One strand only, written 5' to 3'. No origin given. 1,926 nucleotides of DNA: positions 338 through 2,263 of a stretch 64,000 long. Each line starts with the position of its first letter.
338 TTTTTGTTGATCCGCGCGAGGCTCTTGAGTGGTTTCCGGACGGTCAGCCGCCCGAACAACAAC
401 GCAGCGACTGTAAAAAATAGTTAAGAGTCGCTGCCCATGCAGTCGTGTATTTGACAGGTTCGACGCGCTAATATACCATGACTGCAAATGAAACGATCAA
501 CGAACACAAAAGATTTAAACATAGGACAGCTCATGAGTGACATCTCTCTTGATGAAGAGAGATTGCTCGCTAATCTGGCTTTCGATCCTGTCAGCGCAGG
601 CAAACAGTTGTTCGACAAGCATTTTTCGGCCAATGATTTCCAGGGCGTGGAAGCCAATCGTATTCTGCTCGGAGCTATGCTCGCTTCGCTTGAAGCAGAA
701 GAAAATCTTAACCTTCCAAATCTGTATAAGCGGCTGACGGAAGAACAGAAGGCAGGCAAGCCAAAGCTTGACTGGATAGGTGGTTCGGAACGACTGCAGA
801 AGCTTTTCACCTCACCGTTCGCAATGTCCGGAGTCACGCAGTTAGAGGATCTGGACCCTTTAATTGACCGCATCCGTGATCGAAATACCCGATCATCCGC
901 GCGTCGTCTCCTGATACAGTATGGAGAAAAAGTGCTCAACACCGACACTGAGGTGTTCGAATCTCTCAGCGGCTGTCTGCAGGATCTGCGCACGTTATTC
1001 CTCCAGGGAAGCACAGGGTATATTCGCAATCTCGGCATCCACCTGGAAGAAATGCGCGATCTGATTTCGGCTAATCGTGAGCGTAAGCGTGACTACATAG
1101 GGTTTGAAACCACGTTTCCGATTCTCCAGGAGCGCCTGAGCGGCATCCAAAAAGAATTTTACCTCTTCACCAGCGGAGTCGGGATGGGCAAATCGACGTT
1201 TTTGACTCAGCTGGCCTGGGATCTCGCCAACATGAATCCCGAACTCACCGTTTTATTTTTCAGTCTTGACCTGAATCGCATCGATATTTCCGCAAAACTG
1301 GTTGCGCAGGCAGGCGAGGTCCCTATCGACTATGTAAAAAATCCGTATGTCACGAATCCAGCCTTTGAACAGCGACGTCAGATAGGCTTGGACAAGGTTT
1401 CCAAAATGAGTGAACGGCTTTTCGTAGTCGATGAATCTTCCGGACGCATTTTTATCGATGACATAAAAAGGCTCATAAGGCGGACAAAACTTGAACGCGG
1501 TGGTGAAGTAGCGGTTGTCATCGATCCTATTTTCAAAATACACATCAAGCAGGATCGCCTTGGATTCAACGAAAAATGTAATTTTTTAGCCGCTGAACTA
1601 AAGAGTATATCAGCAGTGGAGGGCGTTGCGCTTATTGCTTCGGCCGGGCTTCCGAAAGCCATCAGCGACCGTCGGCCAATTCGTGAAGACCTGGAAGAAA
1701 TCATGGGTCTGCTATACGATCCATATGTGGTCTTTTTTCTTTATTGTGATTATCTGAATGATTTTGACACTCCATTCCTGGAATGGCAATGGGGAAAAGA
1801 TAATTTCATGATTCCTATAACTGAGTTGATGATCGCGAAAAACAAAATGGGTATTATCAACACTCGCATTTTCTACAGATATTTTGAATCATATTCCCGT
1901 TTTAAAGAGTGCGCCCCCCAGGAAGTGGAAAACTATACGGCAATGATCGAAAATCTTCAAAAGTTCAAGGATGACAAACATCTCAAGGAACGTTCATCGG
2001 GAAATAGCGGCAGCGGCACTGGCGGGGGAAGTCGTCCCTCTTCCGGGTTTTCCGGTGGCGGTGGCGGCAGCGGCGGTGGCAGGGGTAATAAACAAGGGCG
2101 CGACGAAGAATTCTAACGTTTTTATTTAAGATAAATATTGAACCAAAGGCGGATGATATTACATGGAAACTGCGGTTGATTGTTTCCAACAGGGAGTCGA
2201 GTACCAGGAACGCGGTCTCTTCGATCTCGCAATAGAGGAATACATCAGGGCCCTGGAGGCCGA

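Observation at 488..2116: DnaB paralog with systematically altered catalytic residues (possible pseudo-helicase)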

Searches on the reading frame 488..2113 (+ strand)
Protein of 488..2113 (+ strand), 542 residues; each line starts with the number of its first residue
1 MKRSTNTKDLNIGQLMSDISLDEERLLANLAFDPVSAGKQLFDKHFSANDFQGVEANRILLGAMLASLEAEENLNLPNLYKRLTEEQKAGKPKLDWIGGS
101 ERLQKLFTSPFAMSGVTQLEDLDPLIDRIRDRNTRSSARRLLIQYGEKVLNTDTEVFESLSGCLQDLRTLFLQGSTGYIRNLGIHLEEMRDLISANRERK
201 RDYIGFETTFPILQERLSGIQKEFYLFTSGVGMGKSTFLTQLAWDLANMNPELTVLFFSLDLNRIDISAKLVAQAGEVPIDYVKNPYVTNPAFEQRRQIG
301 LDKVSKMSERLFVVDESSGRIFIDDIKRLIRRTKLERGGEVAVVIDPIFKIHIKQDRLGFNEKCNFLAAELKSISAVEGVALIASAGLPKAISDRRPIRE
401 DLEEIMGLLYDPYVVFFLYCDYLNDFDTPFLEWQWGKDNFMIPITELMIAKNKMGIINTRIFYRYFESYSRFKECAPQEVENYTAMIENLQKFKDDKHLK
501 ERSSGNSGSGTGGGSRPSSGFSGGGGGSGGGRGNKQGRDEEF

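Call 3: search_protein_families(library=pfam, proteins=[window:488-2113:+], max_evalue=1)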
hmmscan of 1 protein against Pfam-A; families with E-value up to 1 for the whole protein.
window:488-2113:+ (542 aa): 3 families
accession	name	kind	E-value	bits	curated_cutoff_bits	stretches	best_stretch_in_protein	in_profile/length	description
PF03796.21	DnaB_C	-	1.2e-18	67.9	27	1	205-473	1-254/255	DnaB-like helicase C terminal domain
PF25199.1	nSTAND_NTPase5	-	7.1e-05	23.1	34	1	220-259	39-77/145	Novel STAND NTPase 5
PF13481.12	AAA_25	-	0.0022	18.1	27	1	205-352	14-156/195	AAA domain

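Call 4: search_protein_families(library=ncbifam, proteins=[window:488-2113:+], max_evalue=1)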
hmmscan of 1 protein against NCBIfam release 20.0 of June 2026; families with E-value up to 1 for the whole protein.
window:488-2113:+ (542 aa): 14 families
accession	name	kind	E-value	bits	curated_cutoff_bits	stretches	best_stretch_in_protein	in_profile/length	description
TIGR00665.1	DnaB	equivalog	2.6e-24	85.8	385.25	1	23-475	9-433/435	replicative DNA helicase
NF006306.0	PRK08506.1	equivalog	4.2e-17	61.9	596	1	117-423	85-389/472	replicative DNA helicase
NF004384.0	PRK05748.1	equivalog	1.3e-15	57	525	1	181-481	161-448/452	replicative DNA helicase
NF006606.0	PRK09165.1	equivalog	7.1e-14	51.3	540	1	137-479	124-491/497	replicative DNA helicase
TIGR03600.1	phage_DnaB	exception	2.2e-13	50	498.65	1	138-455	102-412/421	phage replicative helicase, DnaB family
NF004109.0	PRK05595.1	equivalog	8e-12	44.5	737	1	147-473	125-436/444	replicative DNA helicase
NF005369.0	PRK06904.1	equivalog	6.3e-11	41.7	809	1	198-478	198-467/474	replicative DNA helicase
NF040583.1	dnaB_SPI-7_type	exception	3.4e-10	39.5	655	1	186-474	157-433/434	SPI-7-type island replicative DNA helicase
NF005852.0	PRK07773.1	equivalog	1.1e-08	33.9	780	1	93-390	93-378/886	replicative DNA helicase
NF006458.0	PRK08840.1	equivalog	1.2e-08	34.1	884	1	203-476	197-457/464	replicative DNA helicase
NF005945.0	PRK08006.1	equivalog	8.4e-08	31.5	898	1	204-476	205-464/471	replicative DNA helicase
NF006443.0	PRK08760.1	equivalog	7.4e-07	27.8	741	1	197-481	203-473/476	replicative DNA helicase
NF005240.0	PRK06749.1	subfamily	9.1e-07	28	686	1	191-474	154-426/428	replicative DNA helicase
NF005424.0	PRK07004.1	equivalog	4.4e-06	25.5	834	1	196-429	186-417/460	replicative DNA helicase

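Call 5: search_solved_structures(query=window:488-2113:+, max_evalue=1, show_alignments=2)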
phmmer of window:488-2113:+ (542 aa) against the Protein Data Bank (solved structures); distinct sequences matched with E-value up to 1: 27.
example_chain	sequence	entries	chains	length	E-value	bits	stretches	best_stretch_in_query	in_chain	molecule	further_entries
2vye_A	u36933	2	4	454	1.3e-11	47.1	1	173-472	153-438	REPLICATIVE DNA HELICASE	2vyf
4zc0_A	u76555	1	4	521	2.2e-10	43.1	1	116-424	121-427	Replicative DNA helicase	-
6t66_A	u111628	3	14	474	2.8e-10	42.8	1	57-430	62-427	Replicative DNA helicase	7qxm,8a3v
9dls_A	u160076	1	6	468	2.8e-10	42.8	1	57-430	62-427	Replicative DNA helicase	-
2r6a_A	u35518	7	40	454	4.5e-10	42.1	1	174-472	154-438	Replicative helicase | Replicative DNA helicase DnaB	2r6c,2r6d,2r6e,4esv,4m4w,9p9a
4a1f_A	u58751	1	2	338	4e-09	38.9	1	180-424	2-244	REPLICATIVE DNA HELICASE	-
6kza_A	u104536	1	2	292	1.2e-08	37.4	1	204-423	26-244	Replicative DNA helicase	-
7t22_A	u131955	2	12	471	4.5e-08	35.5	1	204-423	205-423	Replicative DNA helicase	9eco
6bbm_A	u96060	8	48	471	4.6e-08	35.5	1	204-423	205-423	Replicative DNA helicase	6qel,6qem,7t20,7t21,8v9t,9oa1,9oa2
4nmn_A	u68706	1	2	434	5.8e-07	31.8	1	135-420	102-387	Replicative DNA helicase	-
2q6t_A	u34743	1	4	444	4.1e-05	25.7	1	188-424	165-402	DnaB replication fork helicase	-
2l6h_A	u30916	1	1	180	0.0025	19.8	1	488-536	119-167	Focal adhesion kinase 1, linker, Paxillin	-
8e2l_C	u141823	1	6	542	0.1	14.5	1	208-272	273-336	Twinkle mtDNA helicase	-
2qri_A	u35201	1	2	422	0.12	14.3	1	422-529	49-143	H-2 class I histocompatibility antigen K-B alpha chain, Beta-2 microglobulin, ovalbumin-de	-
2qrs_A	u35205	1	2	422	0.12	14.3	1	422-529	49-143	H-2 class I histocompatibility antigen K-B alpha chain, Beta-2 microglobulin, ovalbumin-de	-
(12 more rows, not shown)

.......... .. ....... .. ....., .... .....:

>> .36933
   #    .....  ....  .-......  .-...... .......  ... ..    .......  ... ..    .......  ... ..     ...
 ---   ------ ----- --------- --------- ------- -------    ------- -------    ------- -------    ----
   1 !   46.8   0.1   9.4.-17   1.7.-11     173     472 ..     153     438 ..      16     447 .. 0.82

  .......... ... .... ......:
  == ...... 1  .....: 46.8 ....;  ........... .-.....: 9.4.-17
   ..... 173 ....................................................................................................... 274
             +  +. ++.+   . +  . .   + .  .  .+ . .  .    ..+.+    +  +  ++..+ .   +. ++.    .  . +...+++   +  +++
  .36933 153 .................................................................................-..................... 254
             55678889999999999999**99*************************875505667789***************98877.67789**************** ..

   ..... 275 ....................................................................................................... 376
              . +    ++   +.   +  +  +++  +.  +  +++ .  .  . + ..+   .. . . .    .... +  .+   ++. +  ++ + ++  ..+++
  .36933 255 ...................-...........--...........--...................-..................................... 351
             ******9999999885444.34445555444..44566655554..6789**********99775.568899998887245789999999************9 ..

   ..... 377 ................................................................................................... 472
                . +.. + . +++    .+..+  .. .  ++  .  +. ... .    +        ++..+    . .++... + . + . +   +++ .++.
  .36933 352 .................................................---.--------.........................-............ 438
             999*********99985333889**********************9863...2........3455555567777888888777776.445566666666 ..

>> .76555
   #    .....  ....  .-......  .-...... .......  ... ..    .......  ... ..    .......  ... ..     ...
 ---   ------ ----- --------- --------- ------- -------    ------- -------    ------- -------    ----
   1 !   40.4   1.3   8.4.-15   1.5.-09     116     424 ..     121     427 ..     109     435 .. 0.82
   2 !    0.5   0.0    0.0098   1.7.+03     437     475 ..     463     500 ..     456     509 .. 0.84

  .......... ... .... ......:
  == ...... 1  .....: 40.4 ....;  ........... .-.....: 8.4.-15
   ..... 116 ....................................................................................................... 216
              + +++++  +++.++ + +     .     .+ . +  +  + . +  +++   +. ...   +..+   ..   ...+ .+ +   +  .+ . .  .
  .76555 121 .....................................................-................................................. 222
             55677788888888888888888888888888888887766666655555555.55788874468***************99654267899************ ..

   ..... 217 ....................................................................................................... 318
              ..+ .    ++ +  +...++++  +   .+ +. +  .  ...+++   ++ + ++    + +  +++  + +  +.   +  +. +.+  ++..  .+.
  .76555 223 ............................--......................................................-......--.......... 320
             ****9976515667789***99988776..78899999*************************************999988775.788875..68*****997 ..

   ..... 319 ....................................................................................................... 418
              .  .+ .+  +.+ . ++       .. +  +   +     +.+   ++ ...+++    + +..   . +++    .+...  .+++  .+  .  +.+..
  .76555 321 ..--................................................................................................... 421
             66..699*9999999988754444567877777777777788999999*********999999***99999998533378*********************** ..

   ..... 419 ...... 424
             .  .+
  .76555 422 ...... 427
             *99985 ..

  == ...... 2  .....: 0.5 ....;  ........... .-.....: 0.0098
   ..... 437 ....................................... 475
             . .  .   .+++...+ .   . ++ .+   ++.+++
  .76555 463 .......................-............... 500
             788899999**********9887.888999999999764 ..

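Call 9: find_homologous_proteins(query=window:488-2113:+)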
Query window:488-2113:+ (542 aa): 126 proteins with E <= 0.001 among 8000 candidates; the best 120 are listed.
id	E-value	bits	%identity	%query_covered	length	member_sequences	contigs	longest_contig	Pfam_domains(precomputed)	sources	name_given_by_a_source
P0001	0.0e+0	1185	100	97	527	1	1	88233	PF03796.22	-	-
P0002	1.5e-296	1002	84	91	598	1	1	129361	PF03796.22,PF25199.2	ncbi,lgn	ncbi:MAG: DnaB-like helicase C-terminal domain-containing protein [Candidatus Ozemobacteraceae bacte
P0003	7.5e-260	881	74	91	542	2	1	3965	PF03796.22,PF25199.2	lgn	-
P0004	1.7e-247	840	71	91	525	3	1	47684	PF03796.22,PF13481.13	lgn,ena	-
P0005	4.0e-244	829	71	92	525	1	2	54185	PF03796.22,PF13481.13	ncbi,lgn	-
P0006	5.5e-244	829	70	94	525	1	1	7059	PF03796.22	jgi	-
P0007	1.9e-242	824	66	97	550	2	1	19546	PF03796.22,PF13481.13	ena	-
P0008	2.5e-242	823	70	92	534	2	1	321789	PF03796.22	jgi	jgi:replicative DNA helicase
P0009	1.0e-239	815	69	90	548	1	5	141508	PF03796.22,PF25199.2,PF13481.13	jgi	-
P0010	1.0e-239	815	69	90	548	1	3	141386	PF03796.22,PF25199.2,PF13481.13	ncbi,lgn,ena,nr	ncbi:MAG TPA: DnaB-like helicase C-terminal domain-containing protein [Candidatus Ozemobacteraceae b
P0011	2.9e-239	813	66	98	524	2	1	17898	PF03796.22,PF25199.2,PF13481.13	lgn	-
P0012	5.1e-239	812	68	92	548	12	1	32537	PF03796.22,PF25199.2,PF13481.13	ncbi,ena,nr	ncbi:MAG: Replicative DNA helicase [bacterium ADurb.Bin374]|nr:MAG: Replicative DNA helicase [bacter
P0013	5.1e-239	812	71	90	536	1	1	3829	PF03796.22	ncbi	-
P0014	1.4e-238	811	67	94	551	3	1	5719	PF03796.22,PF25199.2,PF13481.13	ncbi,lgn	ncbi:MAG TPA: DnaB-like helicase C-terminal domain-containing protein [Candidatus Ozemobacteraceae b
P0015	2.0e-238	810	69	91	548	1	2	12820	PF03796.22,PF13481.13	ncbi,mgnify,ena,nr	ncbi:MAG TPA: DnaB-like helicase C-terminal domain-containing protein [Candidatus Ozemobacteraceae b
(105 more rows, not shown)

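Call 30: predict_structure(alignment_id=A1)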
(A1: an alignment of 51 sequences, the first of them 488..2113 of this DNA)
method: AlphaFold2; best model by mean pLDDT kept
length: 542 residues; sequences in the alignment: 51
mean_pLDDT: 85.5   pTM: 0.62
mean pLDDT of the five models: 85.5, 85.4, 85.1, 84.8, 84.0
residues with pLDDT >= 90: 312; 70-90: 156; 50-70: 35; < 50: 39
segments of 3 or more residues with pLDDT < 50: 1-4, 435-437, 513-516, 518-542
pLDDT, mean of each block of 10 residues (from residue 1): 50 85 97 96 93 93 96 95 94 95 96 94 93 87 87 78 85 57 76 77 88 93 96 93 97 96 94 94 84 93 95 87 95 90 96 90 94 96 93 85 89 96 76 52 90 89 91 91 87 90 72 47 39 44 32
secondary structure, 60 per line:
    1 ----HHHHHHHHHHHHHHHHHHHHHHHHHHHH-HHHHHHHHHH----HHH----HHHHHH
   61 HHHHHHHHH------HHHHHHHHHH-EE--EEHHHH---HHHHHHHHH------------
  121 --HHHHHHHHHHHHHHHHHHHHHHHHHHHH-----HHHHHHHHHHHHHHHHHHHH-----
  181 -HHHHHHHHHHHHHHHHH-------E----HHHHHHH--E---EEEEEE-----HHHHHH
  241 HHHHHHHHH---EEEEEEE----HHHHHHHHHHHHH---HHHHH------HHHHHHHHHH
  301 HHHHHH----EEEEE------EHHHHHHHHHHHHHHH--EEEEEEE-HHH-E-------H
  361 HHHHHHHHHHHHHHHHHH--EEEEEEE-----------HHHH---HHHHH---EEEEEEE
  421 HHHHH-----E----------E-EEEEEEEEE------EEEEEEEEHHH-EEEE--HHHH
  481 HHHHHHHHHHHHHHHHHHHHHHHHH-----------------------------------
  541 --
elements in order: H5-32 H34-43 H55-69 H76-85 H93-96 H100-108 H123-150 H156-175 H182-198 H211-217 E224-229 H235-249 E253-259 H264-276 H280-284 H291-306 E311-315 H323-337 E340-346 H360-378 E381-387 H399-402 H406-410 E414-420 H421-425 E444-452 E459-466 E471-474 H477-505

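Call 34: fold_search(model_id=the predicted structure, library=pdb)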
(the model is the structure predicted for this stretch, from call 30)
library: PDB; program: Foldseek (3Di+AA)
matches with E <= 10: 1345; with E <= 0.001: 532
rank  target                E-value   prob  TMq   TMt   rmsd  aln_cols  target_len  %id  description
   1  9oa1_D                1.0e-21  1.00  0.56  0.66   7.4       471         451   17  Ecoli DnaB helicase and Phage Lambda loader P with ADP-Mg in a 6:5 stoichiometry ratio. (released 2025-07-16)
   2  9oa1_A                2.0e-21  1.00  0.46  0.59  19.1       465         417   17  Ecoli DnaB helicase and Phage Lambda loader P with ADP-Mg in a 6:5 stoichiometry ratio. (released 2025-07-16)
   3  9oa1_B                2.3e-21  1.00  0.53  0.63   7.9       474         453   18  Ecoli DnaB helicase and Phage Lambda loader P with ADP-Mg in a 6:5 stoichiometry ratio. (released 2025-07-16)
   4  9dls_C                2.3e-21  1.00  0.50  0.60  20.3       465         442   18  Vibrio cholerae DnaB (released 2025-07-16)
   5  3bgw_A                3.4e-21  1.00  0.45  0.58  14.3       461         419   17  The Structure Of A DnaB-Like Replicative Helicase And Its Interactions With Primase (released 2007-12-25)
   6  3bgw_D                4.2e-21  1.00  0.46  0.60  19.6       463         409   17  The Structure Of A DnaB-Like Replicative Helicase And Its Interactions With Primase (released 2007-12-25)
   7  8a3v_A                8.3e-21  1.00  0.49  0.58  19.6       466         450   18  Crystal structure of the Vibrio cholerae replicative helicase (VcDnaB) in complex with its loader protein (VcDciA) (released 2023-02-15)
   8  8a3v_B                1.0e-20  1.00  0.51  0.61  13.1       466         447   18  Crystal structure of the Vibrio cholerae replicative helicase (VcDnaB) in complex with its loader protein (VcDciA) (released 2023-02-15)
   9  4esv_D                2.8e-20  1.00  0.48  0.60  21.0       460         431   19  A New Twist on the Translocation Mechanism of Helicases from the Structure of DnaB with its Substrates (released 2012-10-24)
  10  9dls_D                3.3e-20  1.00  0.50  0.61  13.8       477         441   18  Vibrio cholerae DnaB (released 2025-07-16)
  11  4esv_J                3.3e-20  1.00  0.47  0.60  20.8       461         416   19  A New Twist on the Translocation Mechanism of Helicases from the Structure of DnaB with its Substrates (released 2012-10-24)
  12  2r6a_A                3.5e-20  1.00  0.43  0.55  18.3       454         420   20  Crystal Form BH1 (released 2007-11-06)
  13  4esv_F                3.7e-20  1.00  0.48  0.60  20.7       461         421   19  A New Twist on the Translocation Mechanism of Helicases from the Structure of DnaB with its Substrates (released 2012-10-24)
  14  4esv_E                3.9e-20  1.00  0.48  0.61  14.5       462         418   20  A New Twist on the Translocation Mechanism of Helicases from the Structure of DnaB with its Substrates (released 2012-10-24)
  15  4esv_G                4.3e-20  1.00  0.45  0.57  14.8       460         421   19  A New Twist on the Translocation Mechanism of Helicases from the Structure of DnaB with its Substrates (released 2012-10-24)
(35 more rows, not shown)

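Call 42: search_protein_representatives(protein=window:488-2113:+)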
Query: 542 residues. Proteins with E-value up to 0.001 (for the whole library): 3349; up to 1e-10: 211; up to 1e-30: 22. The best 150 are listed.
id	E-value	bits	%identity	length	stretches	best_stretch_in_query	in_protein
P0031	4.9e-219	744.8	65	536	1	10-501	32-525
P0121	9.5e-131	453.5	73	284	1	231-498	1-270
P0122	1.6e-103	363.7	37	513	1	22-497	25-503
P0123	7.5e-80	285.6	35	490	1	72-502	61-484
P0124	3.8e-74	266.7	38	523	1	157-496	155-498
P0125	7.3e-74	265.8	33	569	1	18-495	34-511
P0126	1.7e-73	264.6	38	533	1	153-496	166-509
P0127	2.7e-71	257.3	39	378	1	200-506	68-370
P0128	1.6e-65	238.2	38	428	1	185-493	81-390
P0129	2.1e-64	234.6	31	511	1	40-499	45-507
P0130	5.8e-63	229.8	37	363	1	181-502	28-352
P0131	1.1e-61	225.6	38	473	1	184-493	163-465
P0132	5.7e-59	216.7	38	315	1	200-498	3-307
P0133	6.2e-59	216.5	39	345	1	199-503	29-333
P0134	1.3e-53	199.0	35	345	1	206-499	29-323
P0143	3.1e-26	108.7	31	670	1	202-486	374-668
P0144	1.8e-24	102.8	30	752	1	201-483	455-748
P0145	2.4e-24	102.4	26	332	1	201-487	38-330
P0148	7.6e-23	97.5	26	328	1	180-477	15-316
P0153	4.0e-22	95.1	29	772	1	204-483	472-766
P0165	4.6e-20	88.3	27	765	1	141-486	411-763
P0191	7.0e-17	77.8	25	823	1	199-494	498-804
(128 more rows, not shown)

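Call 44: search_protein_families(library=pfam, proteins=[P0143, P0144, P0145, P0148, P0153, P0165, P0191, P0122, P0125, P0134], max_evalue=0.001)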
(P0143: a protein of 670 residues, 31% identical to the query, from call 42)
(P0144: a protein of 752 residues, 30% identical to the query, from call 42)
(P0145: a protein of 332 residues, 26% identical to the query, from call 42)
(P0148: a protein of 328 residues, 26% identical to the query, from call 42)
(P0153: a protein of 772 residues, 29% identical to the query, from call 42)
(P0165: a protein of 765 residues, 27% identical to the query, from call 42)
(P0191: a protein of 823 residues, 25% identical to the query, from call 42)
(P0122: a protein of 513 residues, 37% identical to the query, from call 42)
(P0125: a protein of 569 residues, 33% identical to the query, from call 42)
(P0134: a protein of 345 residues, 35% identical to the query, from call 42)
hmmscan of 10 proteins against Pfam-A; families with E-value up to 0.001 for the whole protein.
P0143 (670 aa): 7 families
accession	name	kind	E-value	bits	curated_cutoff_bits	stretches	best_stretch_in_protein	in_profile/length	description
PF03796.21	DnaB_C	-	7.1e-21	75.2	27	1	384-634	8-234/255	DnaB-like helicase C terminal domain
PF08275.17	DNAG_N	-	1.2e-16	61.4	26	1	132-235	12-127/128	DNA primase catalytic core, N-terminal domain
PF13155.12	Toprim_2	-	1e-13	51.9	22.1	1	241-331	1-88/88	Toprim-like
PF13662.12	Toprim_4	-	5.8e-12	46.1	25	1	239-308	2-77/85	Toprim domain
PF01751.28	Toprim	-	6.6e-08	33.1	23.1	1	239-307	1-86/96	Toprim domain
PF13362.12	Toprim_3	-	1.6e-05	25.7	27.2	1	240-336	2-94/95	Toprim domain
PF13481.12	AAA_25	-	0.00012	22.2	27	1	394-573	33-193/195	AAA domain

P0144 (752 aa): 7 families
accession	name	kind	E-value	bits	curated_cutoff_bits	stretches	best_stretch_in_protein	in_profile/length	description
PF03796.21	DnaB_C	-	8.7e-28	97.8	27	1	459-719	1-236/255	DnaB-like helicase C terminal domain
PF08275.17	DNAG_N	-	2.3e-21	76.7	26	1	139-249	10-127/128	DNA primase catalytic core, N-terminal domain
PF13155.12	Toprim_2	-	3.9e-11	43.6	22.1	1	256-344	1-88/88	Toprim-like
PF13662.12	Toprim_4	-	4.5e-11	43.2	25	1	254-332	2-82/85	Toprim domain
PF01751.28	Toprim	-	2.2e-06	28.2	23.1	1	255-319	2-79/96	Toprim domain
PF13481.12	AAA_25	-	0.00017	21.7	27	1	476-658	33-194/195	AAA domain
PF01807.25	Zn_ribbon_DnaG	-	0.0007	19.8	24.9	0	43-73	39-69/98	CHC2 zinc finger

P0145 (332 aa): 2 families
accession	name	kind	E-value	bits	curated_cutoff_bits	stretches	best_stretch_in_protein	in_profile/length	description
PF03796.21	DnaB_C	-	4.7e-27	95.4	27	1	45-300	3-239/255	DnaB-like helicase C terminal domain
PF13481.12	AAA_25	-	2.1e-05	24.7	27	1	41-134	12-99/195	AAA domain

P0148 (328 aa): 2 families
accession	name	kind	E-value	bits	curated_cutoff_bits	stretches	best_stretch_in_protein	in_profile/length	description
PF03796.21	DnaB_C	-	1.1e-21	77.8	27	1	41-296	1-239/255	DnaB-like helicase C terminal domain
PF13481.12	AAA_25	-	2.2e-05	24.6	27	1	51-224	24-187/195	AAA domain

P0153 (772 aa): 6 families
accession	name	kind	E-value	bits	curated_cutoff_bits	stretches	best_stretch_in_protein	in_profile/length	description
PF03796.21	DnaB_C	-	1.2e-23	84.3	27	1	484-755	11-253/255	DnaB-like helicase C terminal domain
PF08275.17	DNAG_N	-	1e-22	81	26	1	141-259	12-128/128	DNA primase catalytic core, N-terminal domain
PF13155.12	Toprim_2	-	1.9e-15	57.4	22.1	1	265-356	1-88/88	Toprim-like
PF13662.12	Toprim_4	-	4.4e-14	52.9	25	1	263-336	2-79/85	Toprim domain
PF01751.28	Toprim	-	3e-11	43.8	23.1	1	264-328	2-79/96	Toprim domain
PF13481.12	AAA_25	-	0.00012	22.2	27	0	492-669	34-192/195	AAA domain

P0165 (765 aa): 5 families
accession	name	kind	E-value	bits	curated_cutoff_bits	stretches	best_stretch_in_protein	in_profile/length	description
PF03796.21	DnaB_C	-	3.4e-25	89.3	27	1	472-727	1-235/255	DnaB-like helicase C terminal domain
PF08275.17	DNAG_N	-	6.2e-16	59.1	26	1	133-253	6-128/128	DNA primase catalytic core, N-terminal domain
PF13155.12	Toprim_2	-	5.9e-12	46.2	22.1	1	260-346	1-86/88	Toprim-like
PF13662.12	Toprim_4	-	7.7e-11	42.5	25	1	259-332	3-81/85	Toprim domain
PF01751.28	Toprim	-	5.9e-07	30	23.1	1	259-326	2-82/96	Toprim domain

P0191 (823 aa): 6 families
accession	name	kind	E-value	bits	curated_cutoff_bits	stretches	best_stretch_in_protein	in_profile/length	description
PF08275.17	DNAG_N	-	7.7e-18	65.2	26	1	140-251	15-127/128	DNA primase catalytic core, N-terminal domain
PF03796.21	DnaB_C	-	2.8e-15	56.8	27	1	504-766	1-238/255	DnaB-like helicase C terminal domain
PF13155.12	Toprim_2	-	3.1e-12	47.1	22.1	1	259-348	1-88/88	Toprim-like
PF13662.12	Toprim_4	-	2.5e-06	28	25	1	258-310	3-61/85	Toprim domain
PF01751.28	Toprim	-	5e-06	27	23.1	1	258-310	2-67/96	Toprim domain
PF13173.12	AAA_14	-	0.00014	22.3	27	0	522-616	3-95/129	AAA domain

P0122 (513 aa): 4 families
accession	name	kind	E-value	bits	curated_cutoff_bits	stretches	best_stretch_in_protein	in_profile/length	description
PF03796.21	DnaB_C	-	1.4e-25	90.6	27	1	209-479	1-254/255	DnaB-like helicase C terminal domain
PF13481.12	AAA_25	-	2.5e-07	31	27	1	206-370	11-170/195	AAA domain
PF06745.19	ATPase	-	5.8e-05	23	26.6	1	225-357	18-132/231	KaiC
PF00004.35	AAA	-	6.4e-05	23.9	21.2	0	230-393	2-109/131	ATPase family associated with various cellular activities (AAA)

P0125 (569 aa): 2 families
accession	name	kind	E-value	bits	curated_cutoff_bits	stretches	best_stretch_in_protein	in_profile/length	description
PF03796.21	DnaB_C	-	1.5e-21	77.4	27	1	220-418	1-195/255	DnaB-like helicase C terminal domain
PF13481.12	AAA_25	-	0.00047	20.3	27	0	226-392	20-178/195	AAA domain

P0134 (345 aa): 3 families
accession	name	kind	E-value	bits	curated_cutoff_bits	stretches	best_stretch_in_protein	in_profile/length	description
PF03796.21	DnaB_C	-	2.2e-15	57.2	27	1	29-297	2-254/255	DnaB-like helicase C terminal domain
PF13481.12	AAA_25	-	0.00023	21.3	27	1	33-208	19-186/195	AAA domain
PF06745.19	ATPase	-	0.0003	20.7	26.6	1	30-122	2-93/231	KaiC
